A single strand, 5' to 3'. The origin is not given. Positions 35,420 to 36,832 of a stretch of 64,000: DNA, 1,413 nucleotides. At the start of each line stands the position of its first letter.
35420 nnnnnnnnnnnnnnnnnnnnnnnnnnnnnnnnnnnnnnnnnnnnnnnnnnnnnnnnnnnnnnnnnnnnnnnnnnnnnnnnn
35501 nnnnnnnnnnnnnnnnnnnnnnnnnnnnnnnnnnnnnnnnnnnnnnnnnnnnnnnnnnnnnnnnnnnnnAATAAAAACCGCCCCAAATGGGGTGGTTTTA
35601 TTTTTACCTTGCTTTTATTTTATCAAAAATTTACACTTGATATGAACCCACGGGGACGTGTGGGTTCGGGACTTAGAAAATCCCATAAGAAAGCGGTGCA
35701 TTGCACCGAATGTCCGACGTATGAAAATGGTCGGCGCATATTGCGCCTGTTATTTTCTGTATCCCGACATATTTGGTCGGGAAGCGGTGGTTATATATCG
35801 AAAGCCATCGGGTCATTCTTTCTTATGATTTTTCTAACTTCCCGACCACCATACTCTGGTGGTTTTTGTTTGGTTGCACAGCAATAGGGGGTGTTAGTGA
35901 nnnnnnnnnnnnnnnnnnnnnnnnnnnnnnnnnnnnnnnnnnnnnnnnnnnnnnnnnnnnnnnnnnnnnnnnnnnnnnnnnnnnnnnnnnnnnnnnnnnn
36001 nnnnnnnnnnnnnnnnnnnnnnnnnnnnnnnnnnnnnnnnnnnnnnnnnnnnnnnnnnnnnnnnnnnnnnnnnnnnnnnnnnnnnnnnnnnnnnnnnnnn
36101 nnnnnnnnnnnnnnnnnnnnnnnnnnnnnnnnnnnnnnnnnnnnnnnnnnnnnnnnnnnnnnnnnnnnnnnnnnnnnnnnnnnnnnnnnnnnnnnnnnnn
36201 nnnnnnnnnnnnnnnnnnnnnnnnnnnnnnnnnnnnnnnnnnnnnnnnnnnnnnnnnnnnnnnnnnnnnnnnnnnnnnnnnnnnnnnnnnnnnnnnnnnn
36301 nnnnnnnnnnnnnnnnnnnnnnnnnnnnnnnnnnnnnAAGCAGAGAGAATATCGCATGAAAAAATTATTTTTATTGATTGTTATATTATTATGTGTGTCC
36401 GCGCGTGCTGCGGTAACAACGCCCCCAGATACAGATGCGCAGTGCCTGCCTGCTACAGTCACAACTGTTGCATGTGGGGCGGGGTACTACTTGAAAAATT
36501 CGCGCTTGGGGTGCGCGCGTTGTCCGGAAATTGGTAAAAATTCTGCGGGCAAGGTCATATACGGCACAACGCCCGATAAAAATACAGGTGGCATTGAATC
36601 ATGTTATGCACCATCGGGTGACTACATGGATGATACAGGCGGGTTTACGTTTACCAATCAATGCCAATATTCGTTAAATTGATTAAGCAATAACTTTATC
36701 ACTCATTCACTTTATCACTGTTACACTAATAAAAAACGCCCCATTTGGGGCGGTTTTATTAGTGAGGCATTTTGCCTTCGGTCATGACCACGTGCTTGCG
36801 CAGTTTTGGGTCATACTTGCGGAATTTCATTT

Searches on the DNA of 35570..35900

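Call 28: search_rna_families(source=window, start=35570, end=35900, threshold=evalue, max_evalue=1)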
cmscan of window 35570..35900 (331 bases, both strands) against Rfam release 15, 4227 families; matches with E-value up to 1: 8.
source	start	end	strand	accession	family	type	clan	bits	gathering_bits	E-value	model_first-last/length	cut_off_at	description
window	35775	35855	+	RF02221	sRNA-Xcc1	Gene; sRNA;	-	29.4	53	0.0026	1-87/87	no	sRNA-Xcc1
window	35572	35625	+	RF00238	ctRNA_pND324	Gene; antisense;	-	24.7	45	0.15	1-86/86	no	ctRNA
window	35570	35645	-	RF02075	STnc230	Gene; sRNA;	-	23.1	50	0.32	1-83/83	no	Enterobacterial sRNA STnc230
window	35570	35604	+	RF01859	Phe_leader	Cis-reg; leader;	-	22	55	0.18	91-125/125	5'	Phenylalanine leader peptide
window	35570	35644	-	RF01859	Phe_leader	Cis-reg; leader;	-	21.6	55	0.22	1-125/125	no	Phenylalanine leader peptide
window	35570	35637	-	RF02495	ohsC_RNA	Gene; antitoxin;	-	21.6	50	0.49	1-77/77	no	Oppression of Hydrophobic ORF by sRNA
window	35570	35605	+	RF02278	Betaproteobacteria_toxic_sRNA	Gene; sRNA;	-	18.4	50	0.21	29-64/64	5'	Betaproteobacteria toxic small RNA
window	35570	35650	+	RF02409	snoR125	Gene; snRNA; snoRNA; CD-box;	-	13.5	100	0.95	65-200/200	5'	Small nucleolar RNA snoR125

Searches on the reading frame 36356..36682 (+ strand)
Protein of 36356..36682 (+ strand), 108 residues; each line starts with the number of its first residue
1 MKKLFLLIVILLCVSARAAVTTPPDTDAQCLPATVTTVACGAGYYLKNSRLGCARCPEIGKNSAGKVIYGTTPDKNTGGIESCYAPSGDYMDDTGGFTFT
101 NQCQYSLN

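Call 6: search_protein_families(library=pfam, proteins=[window:36356-36682:+], max_evalue=1)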
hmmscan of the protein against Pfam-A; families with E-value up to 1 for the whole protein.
window:36356-36682:+ (108 aa): 3 families
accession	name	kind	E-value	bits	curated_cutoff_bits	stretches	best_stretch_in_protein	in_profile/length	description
PF08139.17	LPAM_1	-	0.037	14.9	20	1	1-16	1-16/18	Prokaryotic membrane lipoprotein lipid attachment site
PF06607.17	Prokineticin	-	0.056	14.2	21.6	1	5-54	5-51/97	Prokineticin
PF09064.16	EGF_Tme5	-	0.22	11.9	22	0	74-92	13-29/34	Thrombomodulin like fifth domain, EGF-like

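Call 15: find_encoding_contigs(protein=window:36356-36682:+, flank=10000, max_places=2)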
Protein window:36356-36682:+ (108 aa): 22 contigs read that carry it; 2 places shown.
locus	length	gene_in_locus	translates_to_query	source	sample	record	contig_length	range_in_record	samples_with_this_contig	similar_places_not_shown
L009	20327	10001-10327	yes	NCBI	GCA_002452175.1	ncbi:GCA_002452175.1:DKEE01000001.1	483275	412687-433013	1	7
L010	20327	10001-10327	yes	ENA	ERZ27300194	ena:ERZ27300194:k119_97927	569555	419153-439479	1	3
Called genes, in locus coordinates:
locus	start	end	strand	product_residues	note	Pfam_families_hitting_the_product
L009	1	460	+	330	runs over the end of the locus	-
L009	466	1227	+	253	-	PF00557:Peptidase_M24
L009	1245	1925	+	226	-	PF20582:UPF0758_N (weak), PF04002:RadC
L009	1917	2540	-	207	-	-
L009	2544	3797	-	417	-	-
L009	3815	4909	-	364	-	-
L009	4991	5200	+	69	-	-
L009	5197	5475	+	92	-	PF05164:ZapA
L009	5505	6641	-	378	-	-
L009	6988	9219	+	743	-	PF00521:DNA_topoisoIV, PF03989:DNA_gyraseA_C (faint)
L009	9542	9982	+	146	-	-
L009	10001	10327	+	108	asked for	-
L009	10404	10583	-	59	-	PF00471:Ribosomal_L33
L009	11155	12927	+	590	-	PF06100:MCRA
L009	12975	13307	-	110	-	PF05154:TM2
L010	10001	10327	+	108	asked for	-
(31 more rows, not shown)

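Call 17: find_homologous_proteins(query=window:36356-36682:+, max_evalue=0.01)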
Query window:36356-36682:+ (108 aa): 12 proteins with E <= 0.01 among 15 candidates.
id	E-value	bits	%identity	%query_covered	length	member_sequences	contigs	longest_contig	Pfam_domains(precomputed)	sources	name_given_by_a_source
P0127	2.0e-66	239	98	100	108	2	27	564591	-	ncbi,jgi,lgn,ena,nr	ncbi:MAG TPA: hypothetical protein DD611_00240 [Alphaproteobacteria bacterium]|nr:hypothetical prote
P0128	1.5e-57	210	83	100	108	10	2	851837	-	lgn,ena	-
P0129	6.1e-56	205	81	100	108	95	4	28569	-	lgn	-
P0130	1.1e-52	194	81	100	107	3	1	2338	-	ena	-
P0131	1.6e-52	194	81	100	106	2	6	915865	-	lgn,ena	-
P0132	1.5e-51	191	79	100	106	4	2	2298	-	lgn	-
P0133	3.2e-51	190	80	100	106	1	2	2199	-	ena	-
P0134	5.6e-50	186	74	100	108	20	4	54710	-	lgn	-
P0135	6.7e-47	176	73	100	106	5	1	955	-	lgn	-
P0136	1.8e-45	171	71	100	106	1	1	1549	-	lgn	-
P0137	2.0e-44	168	71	100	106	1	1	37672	-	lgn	-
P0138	1.1e-43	165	69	100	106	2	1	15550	-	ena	-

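Call 30: find_encoding_contigs(protein=P0137, flank=6000, max_places=1)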
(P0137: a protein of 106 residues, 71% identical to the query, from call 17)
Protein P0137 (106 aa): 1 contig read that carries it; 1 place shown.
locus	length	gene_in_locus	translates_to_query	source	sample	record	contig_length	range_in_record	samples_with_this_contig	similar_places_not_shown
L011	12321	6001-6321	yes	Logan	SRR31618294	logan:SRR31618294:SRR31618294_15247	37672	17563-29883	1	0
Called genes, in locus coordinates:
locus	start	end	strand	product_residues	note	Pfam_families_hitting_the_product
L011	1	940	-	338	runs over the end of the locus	-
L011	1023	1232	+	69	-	-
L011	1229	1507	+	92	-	PF05164:ZapA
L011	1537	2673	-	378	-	-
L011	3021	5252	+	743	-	PF00521:DNA_topoisoIV, PF03989:DNA_gyraseA_C (faint)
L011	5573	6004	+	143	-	-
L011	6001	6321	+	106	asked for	-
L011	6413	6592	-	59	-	PF00471:Ribosomal_L33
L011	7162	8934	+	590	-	PF06100:MCRA, PF13450:NAD_binding_8 (weak)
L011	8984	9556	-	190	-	PF05154:TM2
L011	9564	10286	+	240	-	PF08378:NERD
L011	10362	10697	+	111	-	-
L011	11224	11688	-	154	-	PF03724:META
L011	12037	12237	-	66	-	-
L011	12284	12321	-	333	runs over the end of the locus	PF00044:Gp_dh_N, PF02800:Gp_dh_C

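Call 31: find_encoding_contigs(protein=P0131, flank=6000, max_places=1)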
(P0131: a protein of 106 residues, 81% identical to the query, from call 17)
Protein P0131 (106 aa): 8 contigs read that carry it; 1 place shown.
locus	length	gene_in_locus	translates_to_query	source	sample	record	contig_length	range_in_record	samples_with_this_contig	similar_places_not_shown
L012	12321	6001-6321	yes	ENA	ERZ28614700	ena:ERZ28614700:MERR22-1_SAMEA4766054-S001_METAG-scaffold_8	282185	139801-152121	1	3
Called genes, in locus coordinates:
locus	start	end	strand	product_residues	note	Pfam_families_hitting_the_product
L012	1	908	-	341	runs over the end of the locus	-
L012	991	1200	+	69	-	-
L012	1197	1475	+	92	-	PF05164:ZapA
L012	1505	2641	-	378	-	-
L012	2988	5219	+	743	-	PF00521:DNA_topoisoIV, PF03989:DNA_gyraseA_C (faint)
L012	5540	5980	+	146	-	-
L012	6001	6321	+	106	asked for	-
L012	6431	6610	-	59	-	PF00471:Ribosomal_L33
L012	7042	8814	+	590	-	PF06100:MCRA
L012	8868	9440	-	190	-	PF05154:TM2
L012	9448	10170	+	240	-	PF08378:NERD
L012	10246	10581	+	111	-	-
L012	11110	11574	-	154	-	PF03724:META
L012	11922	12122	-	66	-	-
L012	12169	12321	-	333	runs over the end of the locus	PF00044:Gp_dh_N, PF02800:Gp_dh_C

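Call 32: find_encoding_contigs(protein=P0134, flank=6000, max_places=1)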
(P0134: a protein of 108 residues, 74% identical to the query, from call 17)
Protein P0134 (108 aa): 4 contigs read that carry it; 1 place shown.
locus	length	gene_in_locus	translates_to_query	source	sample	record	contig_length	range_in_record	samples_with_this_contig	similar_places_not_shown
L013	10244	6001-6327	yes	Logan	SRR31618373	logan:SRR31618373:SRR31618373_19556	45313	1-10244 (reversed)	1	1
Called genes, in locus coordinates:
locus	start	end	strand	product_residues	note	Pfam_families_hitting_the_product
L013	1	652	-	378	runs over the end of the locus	-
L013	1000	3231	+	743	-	PF00521:DNA_topoisoIV, PF03989:DNA_gyraseA_C (faint)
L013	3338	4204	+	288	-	PF02086:MethyltransfD12 (faint), PF01555:N6_N4_Mtase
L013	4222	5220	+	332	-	-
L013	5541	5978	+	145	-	-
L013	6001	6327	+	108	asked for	-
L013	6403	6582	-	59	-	PF00471:Ribosomal_L33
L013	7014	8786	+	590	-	PF06100:MCRA, PF13450:NAD_binding_8 (faint)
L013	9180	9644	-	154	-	PF03724:META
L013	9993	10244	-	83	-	?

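Call 85: search_protein_families(library=ncbifam, proteins=[window:36356-36682:+], max_evalue=0.01)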
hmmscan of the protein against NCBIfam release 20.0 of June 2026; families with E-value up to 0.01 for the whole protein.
window:36356-36682:+ (108 aa): 0 families

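Call 94: search_protein_families(library=padloc, proteins=[window:36356-36682:+], max_evalue=0.001)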
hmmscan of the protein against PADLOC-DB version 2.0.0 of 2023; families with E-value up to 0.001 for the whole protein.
window:36356-36682:+ (108 aa): 0 families
